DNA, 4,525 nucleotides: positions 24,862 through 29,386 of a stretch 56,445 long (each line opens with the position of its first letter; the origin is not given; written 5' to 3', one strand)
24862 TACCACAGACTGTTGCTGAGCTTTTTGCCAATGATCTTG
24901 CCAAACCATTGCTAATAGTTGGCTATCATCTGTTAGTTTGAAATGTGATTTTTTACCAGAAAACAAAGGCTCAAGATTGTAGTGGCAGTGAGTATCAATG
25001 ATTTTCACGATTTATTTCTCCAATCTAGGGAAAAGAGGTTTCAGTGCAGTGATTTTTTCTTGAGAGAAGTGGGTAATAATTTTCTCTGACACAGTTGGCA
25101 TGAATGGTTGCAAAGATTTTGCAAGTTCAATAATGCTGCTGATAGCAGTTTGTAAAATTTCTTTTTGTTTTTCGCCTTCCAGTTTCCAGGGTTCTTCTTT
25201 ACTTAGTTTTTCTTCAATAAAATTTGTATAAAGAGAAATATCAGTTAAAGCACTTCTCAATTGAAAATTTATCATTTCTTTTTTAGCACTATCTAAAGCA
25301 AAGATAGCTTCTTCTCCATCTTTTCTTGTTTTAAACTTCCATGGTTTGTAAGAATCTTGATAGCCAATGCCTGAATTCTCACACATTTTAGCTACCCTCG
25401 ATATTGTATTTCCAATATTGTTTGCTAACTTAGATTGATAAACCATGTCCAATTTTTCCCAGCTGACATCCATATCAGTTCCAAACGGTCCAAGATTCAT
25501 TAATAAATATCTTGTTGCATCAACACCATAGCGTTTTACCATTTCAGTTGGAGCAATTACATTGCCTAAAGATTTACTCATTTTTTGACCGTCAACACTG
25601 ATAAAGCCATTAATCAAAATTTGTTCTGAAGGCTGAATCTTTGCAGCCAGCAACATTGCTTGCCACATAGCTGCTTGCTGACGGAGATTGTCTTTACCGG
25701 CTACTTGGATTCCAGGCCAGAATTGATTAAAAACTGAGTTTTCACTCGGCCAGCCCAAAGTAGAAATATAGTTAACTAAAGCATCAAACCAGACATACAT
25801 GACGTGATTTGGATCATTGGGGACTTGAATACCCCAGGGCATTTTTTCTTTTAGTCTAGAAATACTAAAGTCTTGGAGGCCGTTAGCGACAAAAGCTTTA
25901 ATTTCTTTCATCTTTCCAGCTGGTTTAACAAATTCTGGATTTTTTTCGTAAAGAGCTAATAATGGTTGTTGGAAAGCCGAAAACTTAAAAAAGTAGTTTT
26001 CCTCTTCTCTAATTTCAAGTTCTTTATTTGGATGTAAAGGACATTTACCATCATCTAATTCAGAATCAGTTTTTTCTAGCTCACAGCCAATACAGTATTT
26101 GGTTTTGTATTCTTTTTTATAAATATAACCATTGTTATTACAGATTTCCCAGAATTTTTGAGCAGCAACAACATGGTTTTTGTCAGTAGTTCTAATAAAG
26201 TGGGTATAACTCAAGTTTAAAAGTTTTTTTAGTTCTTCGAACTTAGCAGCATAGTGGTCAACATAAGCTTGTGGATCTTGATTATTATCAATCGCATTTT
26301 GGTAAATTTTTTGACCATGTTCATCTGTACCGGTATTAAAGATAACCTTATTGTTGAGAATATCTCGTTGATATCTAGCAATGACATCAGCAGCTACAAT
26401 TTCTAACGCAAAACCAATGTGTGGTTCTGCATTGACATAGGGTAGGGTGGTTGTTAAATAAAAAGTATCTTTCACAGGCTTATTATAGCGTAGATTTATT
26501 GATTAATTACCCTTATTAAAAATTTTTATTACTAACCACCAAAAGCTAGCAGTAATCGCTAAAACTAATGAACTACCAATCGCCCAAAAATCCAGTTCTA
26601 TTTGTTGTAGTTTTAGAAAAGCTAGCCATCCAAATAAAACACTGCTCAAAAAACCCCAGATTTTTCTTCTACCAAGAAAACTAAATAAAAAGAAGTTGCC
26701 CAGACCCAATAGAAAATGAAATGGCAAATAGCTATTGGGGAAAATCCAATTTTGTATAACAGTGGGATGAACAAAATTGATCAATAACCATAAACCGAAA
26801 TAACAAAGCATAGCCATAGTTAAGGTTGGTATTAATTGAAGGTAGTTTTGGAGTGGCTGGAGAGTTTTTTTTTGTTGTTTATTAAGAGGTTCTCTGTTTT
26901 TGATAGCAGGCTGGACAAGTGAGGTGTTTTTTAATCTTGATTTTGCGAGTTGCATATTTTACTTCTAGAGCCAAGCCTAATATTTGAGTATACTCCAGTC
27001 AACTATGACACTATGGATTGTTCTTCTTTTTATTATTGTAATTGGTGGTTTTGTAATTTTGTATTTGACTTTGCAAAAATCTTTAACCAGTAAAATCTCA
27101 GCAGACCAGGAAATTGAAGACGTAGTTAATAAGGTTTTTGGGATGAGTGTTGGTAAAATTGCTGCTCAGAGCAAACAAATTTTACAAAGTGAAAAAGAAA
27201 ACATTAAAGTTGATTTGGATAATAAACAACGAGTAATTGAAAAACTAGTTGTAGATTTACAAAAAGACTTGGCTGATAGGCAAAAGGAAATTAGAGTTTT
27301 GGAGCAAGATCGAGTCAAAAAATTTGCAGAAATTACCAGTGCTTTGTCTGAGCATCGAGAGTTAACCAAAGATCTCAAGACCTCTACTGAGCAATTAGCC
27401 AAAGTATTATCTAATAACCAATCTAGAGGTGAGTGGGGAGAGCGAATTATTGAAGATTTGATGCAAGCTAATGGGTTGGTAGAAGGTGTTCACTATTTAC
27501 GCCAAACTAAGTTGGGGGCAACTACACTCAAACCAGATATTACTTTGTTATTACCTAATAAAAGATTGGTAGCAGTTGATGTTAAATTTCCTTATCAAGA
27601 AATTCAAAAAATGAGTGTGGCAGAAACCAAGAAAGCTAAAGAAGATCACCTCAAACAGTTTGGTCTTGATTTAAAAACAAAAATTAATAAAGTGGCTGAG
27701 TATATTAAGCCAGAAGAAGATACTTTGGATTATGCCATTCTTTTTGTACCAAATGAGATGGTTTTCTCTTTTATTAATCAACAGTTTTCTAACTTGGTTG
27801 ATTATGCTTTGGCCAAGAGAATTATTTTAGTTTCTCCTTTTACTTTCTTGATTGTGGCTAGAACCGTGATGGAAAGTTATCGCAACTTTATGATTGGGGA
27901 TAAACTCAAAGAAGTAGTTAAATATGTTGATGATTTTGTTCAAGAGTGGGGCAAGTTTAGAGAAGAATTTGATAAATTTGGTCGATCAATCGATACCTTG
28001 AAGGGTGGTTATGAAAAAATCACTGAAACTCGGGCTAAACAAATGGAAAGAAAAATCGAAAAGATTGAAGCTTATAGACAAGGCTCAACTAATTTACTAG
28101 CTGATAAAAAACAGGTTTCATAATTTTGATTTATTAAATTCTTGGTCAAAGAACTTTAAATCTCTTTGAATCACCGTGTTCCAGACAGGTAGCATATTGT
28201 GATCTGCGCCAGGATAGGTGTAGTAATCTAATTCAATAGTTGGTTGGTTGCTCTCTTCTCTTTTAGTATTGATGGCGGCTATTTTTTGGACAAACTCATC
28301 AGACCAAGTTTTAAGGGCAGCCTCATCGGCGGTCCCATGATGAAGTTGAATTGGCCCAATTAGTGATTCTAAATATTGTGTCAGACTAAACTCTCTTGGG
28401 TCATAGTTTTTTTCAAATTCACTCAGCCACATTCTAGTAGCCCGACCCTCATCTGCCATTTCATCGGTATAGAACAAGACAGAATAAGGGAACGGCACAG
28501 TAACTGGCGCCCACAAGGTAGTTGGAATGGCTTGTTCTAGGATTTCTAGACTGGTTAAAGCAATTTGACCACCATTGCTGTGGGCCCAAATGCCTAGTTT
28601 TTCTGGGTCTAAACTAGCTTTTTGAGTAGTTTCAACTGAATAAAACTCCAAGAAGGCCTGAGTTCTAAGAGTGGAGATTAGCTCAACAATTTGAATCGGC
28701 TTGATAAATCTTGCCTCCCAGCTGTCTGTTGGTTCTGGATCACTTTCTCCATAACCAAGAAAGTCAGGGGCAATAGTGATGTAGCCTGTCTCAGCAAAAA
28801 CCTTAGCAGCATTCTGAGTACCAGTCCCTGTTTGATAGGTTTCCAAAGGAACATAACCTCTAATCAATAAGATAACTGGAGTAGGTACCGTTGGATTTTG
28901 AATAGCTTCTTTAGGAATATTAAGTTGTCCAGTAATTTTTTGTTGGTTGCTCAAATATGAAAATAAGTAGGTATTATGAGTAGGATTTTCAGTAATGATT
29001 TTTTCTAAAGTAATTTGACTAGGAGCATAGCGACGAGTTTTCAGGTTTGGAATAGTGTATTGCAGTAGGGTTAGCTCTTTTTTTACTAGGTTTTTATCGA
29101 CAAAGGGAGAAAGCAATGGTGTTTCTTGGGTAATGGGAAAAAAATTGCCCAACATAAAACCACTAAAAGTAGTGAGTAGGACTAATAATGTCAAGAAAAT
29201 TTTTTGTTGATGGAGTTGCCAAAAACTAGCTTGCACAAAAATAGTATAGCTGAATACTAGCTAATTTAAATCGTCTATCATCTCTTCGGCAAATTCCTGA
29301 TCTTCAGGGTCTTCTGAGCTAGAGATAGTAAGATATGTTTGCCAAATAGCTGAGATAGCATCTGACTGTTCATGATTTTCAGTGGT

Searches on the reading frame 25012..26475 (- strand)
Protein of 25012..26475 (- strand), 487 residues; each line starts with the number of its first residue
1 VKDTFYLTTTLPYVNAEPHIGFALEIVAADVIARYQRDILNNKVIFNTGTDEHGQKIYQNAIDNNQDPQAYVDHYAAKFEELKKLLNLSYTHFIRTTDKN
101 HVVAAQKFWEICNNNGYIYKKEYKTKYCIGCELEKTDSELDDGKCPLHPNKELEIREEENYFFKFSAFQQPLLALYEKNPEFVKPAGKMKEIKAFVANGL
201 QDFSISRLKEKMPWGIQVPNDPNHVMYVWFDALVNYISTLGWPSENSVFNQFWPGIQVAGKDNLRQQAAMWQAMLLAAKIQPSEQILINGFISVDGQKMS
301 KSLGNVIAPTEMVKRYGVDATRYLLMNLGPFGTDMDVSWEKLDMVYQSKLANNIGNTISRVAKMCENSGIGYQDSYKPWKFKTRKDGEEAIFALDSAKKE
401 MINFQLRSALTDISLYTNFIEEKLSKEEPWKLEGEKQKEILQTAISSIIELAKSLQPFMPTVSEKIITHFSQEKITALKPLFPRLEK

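Call 11: search_protein_families(library=pfam, proteins=[window:25012-26475:-], max_evalue=0.01)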
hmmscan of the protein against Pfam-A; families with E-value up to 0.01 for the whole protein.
window:25012-26475:- (487 aa): 5 families
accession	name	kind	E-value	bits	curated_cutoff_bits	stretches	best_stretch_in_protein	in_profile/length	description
PF09334.17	tRNA-synt_1g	-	4.4e-92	309.3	20.1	2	138-361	162-390/391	tRNA synthetases class I (M)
PF00133.28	tRNA-synt_1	-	9.5e-31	107.4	22.7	2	224-337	297-413/414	tRNA synthetases class I (I, L, M and V)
PF01406.26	tRNA-synt_1e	-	3.4e-14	53.3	27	2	283-341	238-295/301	tRNA synthetases class I (C) catalytic domain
PF08264.19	Anticodon_1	-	8.2e-05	22.9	25.1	1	396-483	14-105/148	Anticodon-binding domain of tRNA ligase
PF01921.24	tRNA-synt_1f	-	0.00029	20.3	27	0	260-330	241-314/360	tRNA synthetases class I (K)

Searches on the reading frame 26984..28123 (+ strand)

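Call 11: search_protein_families(library=pfam, proteins=[window:26984-28123:+], max_evalue=0.01)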
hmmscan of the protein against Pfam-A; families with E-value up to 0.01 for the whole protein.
window:26984-28123:+ (379 aa): 1 family
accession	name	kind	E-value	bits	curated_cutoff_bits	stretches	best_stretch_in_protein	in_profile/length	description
PF02646.22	RmuC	-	7.9e-59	199.6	26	1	85-365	3-285/291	RmuC family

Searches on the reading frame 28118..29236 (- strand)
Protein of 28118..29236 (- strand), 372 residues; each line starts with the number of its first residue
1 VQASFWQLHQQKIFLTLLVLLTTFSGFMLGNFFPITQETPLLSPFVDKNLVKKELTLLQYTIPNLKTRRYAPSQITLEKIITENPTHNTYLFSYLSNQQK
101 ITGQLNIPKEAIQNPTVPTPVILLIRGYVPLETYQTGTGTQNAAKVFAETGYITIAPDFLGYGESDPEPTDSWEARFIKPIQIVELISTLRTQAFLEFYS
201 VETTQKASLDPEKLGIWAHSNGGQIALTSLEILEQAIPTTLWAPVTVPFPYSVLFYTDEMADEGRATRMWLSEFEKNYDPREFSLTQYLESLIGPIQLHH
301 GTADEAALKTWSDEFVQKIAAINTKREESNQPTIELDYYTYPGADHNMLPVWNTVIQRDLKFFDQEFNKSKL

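Call 11: search_protein_families(library=pfam, proteins=[window:28118-29236:-], max_evalue=0.01)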
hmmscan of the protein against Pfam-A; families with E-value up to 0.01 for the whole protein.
window:28118-29236:- (372 aa): 5 families
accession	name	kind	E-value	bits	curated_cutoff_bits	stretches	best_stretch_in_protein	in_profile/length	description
PF00561.26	Abhydrolase_1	-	4.6e-06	26.9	25.8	1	144-230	20-87/245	alpha/beta hydrolase fold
PF00326.27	Peptidase_S9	-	0.00029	20.8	22.6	1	205-369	57-212/213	Prolyl oligopeptidase family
PF12697.13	Abhydrolase_6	-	0.0016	19.6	26.3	1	150-303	26-135/217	Alpha/beta hydrolase family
PF01738.24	DLH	-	0.003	17.6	21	0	118-229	12-114/217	Dienelactone hydrolase family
PF12146.15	Hydrolase_4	-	0.0074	16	27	0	140-229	20-93/239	Serine aminopeptidase, S33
